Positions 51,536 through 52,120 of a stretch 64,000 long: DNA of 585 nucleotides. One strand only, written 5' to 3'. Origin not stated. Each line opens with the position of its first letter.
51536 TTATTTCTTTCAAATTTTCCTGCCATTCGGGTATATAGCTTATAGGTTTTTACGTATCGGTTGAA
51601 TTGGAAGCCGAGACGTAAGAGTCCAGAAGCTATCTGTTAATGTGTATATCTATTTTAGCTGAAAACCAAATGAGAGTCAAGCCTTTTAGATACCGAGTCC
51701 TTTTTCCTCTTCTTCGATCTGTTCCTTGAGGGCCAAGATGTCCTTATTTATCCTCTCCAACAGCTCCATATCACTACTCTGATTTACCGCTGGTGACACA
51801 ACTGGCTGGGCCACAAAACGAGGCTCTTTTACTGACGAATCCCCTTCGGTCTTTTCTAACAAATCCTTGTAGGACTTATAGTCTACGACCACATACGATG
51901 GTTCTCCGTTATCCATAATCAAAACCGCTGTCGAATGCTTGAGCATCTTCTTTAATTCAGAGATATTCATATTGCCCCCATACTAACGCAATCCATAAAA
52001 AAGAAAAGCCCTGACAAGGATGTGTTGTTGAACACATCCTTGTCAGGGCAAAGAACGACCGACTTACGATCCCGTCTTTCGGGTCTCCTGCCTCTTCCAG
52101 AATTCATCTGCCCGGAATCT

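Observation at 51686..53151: Two-gene insertion (own promoter, 290-aa membrane protein, strong terminator, Phd/YefM-like protein) splitting the conserved fusA-tuf junction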

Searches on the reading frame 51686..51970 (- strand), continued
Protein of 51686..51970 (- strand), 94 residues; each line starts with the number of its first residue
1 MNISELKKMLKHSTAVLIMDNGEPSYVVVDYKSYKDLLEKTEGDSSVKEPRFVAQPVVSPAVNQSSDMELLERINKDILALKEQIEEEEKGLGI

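Call 29: search_protein_families(library=pfam, alignment_id=A1, max_evalue=0.1)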
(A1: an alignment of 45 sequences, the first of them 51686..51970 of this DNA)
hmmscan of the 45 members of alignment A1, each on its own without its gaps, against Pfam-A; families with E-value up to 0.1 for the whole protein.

A. member 1, window:51686-51970:- (94 aa): 1 family
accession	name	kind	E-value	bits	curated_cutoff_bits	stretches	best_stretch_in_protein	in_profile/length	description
PF02604.26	PhdYeFM_antitox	-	0.0011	19.1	29.8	1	4-41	14-51/74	Antitoxin Phd_YefM, type II toxin-antitoxin system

B. families by the number of members that match (of 45 scanned): 7 families
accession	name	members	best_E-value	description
PF02604.26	PhdYeFM_antitox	45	1.2e-05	Antitoxin Phd_YefM, type II toxin-antitoxin system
PF18035.6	Bap31_Bap29_C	12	0.013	Bap31/Bap29 cytoplasmic coiled-coil domain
PF00901.23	Orbi_VP5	2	0.024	Orbivirus outer capsid protein VP5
PF10438.15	Cyc-maltodext_C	1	0.012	Cyclo-malto-dextrinase C-terminal domain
PF07094.16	DUF1357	1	0.025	Protein of unknown function (DUF1357)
PF21018.2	BipA_C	1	0.044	TypA/BipA C-terminal domain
PF20713.2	DUF6826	1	0.066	Domain of unknown function (DUF6826)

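Call 45: search_protein_families(library=padloc, proteins=[window:51686-51970:-], max_evalue=1)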
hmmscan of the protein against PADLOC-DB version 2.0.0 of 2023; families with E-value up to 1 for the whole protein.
window:51686-51970:- (94 aa): 0 families

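Call 46: search_protein_families(library=phrogs, proteins=[window:51686-51970:-], max_evalue=1)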
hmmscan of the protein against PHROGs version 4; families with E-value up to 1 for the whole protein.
window:51686-51970:- (94 aa): 4 families
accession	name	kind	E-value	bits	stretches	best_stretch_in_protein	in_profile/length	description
phrog_2268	-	moron, auxiliary metabolic gene and host takeover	3.3e-07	31.3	1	3-42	7-52/84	antitoxin from a toxin-antitoxin system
phrog_20342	-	unknown function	0.14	12.8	1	14-58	4-44/178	-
phrog_2194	-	unknown function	0.19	13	1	4-37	23-56/89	-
phrog_24713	-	unknown function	0.31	12.8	1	8-70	11-71/88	-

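Call 59: find_related_loci(query=A1, collection=viral_contigs, flank=4000)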
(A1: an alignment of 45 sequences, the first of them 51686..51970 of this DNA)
Query A1 (94 aa) in viral_contigs; peptide patterns used: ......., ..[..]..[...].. (x = any residue, [..] = any of these).
600 stretches matched a pattern, but none encodes a relative of the query by tblastn (E <= 1e-3).

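Call 61: find_encoding_contigs(protein=P0262, flank=4000, max_places=2)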
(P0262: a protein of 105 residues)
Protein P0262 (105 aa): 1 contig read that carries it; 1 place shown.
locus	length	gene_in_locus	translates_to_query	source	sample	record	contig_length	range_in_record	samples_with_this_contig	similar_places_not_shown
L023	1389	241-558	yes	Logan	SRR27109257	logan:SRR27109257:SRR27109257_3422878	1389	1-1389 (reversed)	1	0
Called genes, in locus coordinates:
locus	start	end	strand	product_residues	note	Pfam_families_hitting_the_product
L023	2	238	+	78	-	?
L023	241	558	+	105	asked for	-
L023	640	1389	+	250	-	?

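Call 62: find_encoding_contigs(protein=P0233, flank=4000, max_places=2)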
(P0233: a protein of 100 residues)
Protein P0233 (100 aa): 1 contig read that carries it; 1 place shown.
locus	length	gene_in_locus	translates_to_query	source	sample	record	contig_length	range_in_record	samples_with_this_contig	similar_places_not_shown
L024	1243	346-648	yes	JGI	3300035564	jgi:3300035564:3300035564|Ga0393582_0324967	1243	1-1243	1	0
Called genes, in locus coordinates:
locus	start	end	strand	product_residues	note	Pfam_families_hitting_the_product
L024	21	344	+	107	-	PF00679:EFG_C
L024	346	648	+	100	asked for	-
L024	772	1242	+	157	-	?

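Call 69: find_related_loci(query=A1, collection=metagenome_contigs, flank=5000)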
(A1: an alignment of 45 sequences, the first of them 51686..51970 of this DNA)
Query A1 (94 aa) in metagenome_contigs; peptide patterns used: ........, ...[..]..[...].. (x = any residue, [..] = any of these).
600 stretches matched a pattern (row limit reached: there are more); 44 encode a relative of the query (tblastn E <= 1e-3); 44 distinct loci.
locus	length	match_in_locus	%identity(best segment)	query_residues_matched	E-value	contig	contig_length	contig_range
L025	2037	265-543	67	1-94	6e-35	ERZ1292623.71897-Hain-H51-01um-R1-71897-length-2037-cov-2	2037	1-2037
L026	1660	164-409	69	1-94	3e-33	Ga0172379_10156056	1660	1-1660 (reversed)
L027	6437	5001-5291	65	1-94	3e-32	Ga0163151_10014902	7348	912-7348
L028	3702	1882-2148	68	1-94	1e-31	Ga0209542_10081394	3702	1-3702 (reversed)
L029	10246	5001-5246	62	3-94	2e-31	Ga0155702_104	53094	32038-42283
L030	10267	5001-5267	64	1-94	5e-30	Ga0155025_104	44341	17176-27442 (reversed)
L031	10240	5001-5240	64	1-92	1e-28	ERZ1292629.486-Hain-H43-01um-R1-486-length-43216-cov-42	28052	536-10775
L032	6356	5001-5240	64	1-92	1e-28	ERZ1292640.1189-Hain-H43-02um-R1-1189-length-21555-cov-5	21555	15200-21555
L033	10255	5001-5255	57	3-94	2e-28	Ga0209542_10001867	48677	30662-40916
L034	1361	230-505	56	1-94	1e-26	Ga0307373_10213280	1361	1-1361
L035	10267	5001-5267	57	1-93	2e-25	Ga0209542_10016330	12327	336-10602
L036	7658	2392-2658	52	1-93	8e-25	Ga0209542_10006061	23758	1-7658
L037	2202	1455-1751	50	1-90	5e-24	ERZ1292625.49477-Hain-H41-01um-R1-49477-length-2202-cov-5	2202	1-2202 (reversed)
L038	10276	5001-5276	53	1-93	7e-24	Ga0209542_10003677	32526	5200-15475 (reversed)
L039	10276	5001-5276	53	1-93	7e-24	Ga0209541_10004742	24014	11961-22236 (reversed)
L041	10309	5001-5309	49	1-94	9e-24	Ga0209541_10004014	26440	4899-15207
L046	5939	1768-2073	50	1-94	7e-23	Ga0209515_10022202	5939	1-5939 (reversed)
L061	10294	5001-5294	46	1-90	2e-20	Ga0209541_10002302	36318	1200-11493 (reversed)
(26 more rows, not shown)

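Call 72: search_protein_families(library=pfam, proteins=[L033:5296-5544:+, L033:5548-5778:+, L031:5298-6365:+, L061:3181-3864:+, L014:1734-4415:+, L010:2988-3425:+, L010:3553-3939:+, L041:2530-3564:+, L041:4203-4643:-, L046:1355-1705:+], max_evalue=0.001)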
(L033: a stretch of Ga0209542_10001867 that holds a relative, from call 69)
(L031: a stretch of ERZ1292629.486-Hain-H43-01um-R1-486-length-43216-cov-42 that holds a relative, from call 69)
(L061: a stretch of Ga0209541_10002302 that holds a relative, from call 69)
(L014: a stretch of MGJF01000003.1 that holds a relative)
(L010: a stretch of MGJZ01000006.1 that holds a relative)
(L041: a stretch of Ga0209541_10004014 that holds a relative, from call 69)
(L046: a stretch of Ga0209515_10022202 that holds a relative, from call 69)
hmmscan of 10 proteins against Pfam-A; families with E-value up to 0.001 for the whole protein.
L033:5296-5544:+ (82 aa): 2 families
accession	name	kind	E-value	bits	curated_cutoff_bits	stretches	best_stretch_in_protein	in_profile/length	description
PF15919.11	HicB_lk_antitox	-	2.7e-09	37.7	27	1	24-73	12-61/123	HicB_like antitoxin of bacterial toxin-antitoxin system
PF21748.3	UPF0150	-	1.1e-05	25.6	27.3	1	17-68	12-64/64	UPF0150-like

L033:5548-5778:+ (76 aa): 1 family
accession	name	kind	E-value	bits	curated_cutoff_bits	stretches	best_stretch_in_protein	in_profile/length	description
PF07927.17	HicA_toxin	-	1.6e-18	67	27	1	9-67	1-58/58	HicA toxin of bacterial toxin-antitoxin,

L031:5298-6365:+ (355 aa): 3 families
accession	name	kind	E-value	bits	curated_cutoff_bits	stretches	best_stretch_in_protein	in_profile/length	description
PF00665.32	rve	-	5.2e-08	33.5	32.6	1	179-272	4-102/102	Integrase core domain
PF13683.12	rve_3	-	1.4e-07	31.6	26.5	1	263-325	4-64/67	Integrase core domain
PF13565.12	HTH_32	-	0.00072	20.5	33.7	0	59-139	1-72/73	Homeodomain-like domain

L061:3181-3864:+ (227 aa): 1 family
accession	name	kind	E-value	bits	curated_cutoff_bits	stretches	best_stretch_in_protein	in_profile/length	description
PF01797.21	Y1_Tnp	-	2e-07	31.6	23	1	68-141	41-119/121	Transposase IS200 like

L014:1734-4415:+ (893 aa): 7 families
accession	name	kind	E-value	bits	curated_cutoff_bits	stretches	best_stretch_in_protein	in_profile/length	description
PF07669.17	Eco57I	-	1.2e-31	110.6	25.3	1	426-590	1-165/171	Eco57I restriction-modification methylase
PF02384.22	N6_Mtase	-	3.4e-25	89.4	20.4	1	343-632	19-252/311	N-6 DNA Methylase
PF12950.13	TaqI_C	-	1.7e-24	86.8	26.5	1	699-823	3-118/118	TaqI-like C-terminal specificity domain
PF20473.4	MmeI_Mtase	-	2.6e-13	50.2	27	1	377-552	15-187/259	MmeI, DNA-methyltransferase domain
PF01170.24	UPF0020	-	6.3e-10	39.5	22.3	1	385-456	32-107/197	RMKL-like, methyltransferase domain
PF04313.20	HSDR_N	-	6.4e-08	33.1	25.1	0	55-123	117-191/198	Type I restriction enzyme R protein N terminus (HSDR_N)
PF06325.19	PrmA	-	0.00059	19.9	22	0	425-456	184-215/296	Ribosomal protein L11 methyltransferase (PrmA)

L010:2988-3425:+ (145 aa): 2 families
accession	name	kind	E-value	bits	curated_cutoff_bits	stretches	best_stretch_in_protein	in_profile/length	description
PF01381.28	HTH_3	-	4e-08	33.6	23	1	12-64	3-55/55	Helix-turn-helix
PF12844.13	HTH_19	-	0.0009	19.5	30.2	0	9-68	3-62/64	Helix-turn-helix domain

L010:3553-3939:+ (128 aa): 3 families
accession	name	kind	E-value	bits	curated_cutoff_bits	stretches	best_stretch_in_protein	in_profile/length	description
PF01022.26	HTH_5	-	5.6e-12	45.8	22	1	55-99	2-46/47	Bacterial regulatory protein, arsR family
PF12802.13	MarR_2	-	1.5e-06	28.7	27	1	58-99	8-51/61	MarR family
PF12840.13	HTH_20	-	9.5e-06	25.9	27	1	53-99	2-49/51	Helix-turn-helix domain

L041:2530-3564:+ (344 aa): 0 families

L041:4203-4643:- (146 aa): 0 families

L046:1355-1705:+ (116 aa): 0 families

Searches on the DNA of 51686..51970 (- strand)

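Call 44: search_rna_families(sources=[L011, L013, L021, L019, L017], threshold=gathering)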
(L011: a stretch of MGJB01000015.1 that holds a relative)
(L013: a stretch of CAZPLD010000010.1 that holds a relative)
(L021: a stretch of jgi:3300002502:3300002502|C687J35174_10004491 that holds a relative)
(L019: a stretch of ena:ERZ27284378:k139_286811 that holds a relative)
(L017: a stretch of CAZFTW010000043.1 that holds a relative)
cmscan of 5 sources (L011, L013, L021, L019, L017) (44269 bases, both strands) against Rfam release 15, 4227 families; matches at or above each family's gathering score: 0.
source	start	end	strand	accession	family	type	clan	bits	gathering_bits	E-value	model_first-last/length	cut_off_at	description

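Call 91: search_rna_families(source=L049, start=560, end=730, threshold=evalue, max_evalue=10)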
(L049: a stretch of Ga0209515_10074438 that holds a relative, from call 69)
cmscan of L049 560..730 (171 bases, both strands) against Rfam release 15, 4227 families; matches with E-value up to 10: 2.
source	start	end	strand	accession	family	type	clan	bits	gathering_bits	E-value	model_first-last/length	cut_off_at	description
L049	676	708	+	RF03252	mir-678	Gene; miRNA;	-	14.4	70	5.7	1-78/78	no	mir-678 microRNA precursor family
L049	629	714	-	RF02134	HTT-AS1_1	Gene; lncRNA;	-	9.3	200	7.8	144-230/230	no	HTT antisense RNA 1 conserved region 1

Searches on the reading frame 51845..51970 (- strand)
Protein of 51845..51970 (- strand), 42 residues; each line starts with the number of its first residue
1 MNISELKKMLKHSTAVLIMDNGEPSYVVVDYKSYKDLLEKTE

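Call 56: search_solved_structures(query=A5, max_evalue=10, show_alignments=4)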
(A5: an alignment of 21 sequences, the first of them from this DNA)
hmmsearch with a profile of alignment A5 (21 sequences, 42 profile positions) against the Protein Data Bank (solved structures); distinct sequences matched with E-value up to 10: 15.
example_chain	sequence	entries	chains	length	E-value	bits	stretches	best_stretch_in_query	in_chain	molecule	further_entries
4uda_A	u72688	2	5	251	0.27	14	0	16-34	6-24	MINERALOCORTICOID RECEPTOR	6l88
4udb_A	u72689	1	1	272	0.34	13.7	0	16-34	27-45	MINERALOCORTICOID RECEPTOR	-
5mwp_A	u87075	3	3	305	0.44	13.4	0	16-34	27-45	Mineralocorticoid receptor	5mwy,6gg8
5l7e_A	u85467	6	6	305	0.45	13.3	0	16-34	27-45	Mineralocorticoid receptor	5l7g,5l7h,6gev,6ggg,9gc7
3d6w_A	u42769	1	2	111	0.86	12.4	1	12-37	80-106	Methyl-accepting/DNA response regulator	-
2abi_A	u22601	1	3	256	1.1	12.1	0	16-34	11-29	Mineralocorticoid receptor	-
1y9r_A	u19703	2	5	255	1.1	12.1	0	16-34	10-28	Mineralocorticoid receptor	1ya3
2oax_A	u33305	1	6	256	1.1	12.1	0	16-34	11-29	Mineralocorticoid receptor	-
5hcv_A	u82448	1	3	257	1.3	11.8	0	16-34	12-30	Mineralocorticoid receptor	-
3vhv_A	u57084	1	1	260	1.4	11.8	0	16-34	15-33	Mineralocorticoid receptor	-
2a3i_A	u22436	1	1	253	1.4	11.7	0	16-34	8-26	Mineralocorticoid receptor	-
2aa2_A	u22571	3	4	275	1.5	11.6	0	16-34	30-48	Mineralocorticoid receptor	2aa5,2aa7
3wff_A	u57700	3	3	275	1.6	11.6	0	16-34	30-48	Mineralocorticoid receptor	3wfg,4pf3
2aa6_A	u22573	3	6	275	1.6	11.6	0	16-34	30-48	Mineralocorticoid receptor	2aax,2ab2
3vhu_A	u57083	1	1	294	1.9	11.3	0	16-34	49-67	Mineralocorticoid receptor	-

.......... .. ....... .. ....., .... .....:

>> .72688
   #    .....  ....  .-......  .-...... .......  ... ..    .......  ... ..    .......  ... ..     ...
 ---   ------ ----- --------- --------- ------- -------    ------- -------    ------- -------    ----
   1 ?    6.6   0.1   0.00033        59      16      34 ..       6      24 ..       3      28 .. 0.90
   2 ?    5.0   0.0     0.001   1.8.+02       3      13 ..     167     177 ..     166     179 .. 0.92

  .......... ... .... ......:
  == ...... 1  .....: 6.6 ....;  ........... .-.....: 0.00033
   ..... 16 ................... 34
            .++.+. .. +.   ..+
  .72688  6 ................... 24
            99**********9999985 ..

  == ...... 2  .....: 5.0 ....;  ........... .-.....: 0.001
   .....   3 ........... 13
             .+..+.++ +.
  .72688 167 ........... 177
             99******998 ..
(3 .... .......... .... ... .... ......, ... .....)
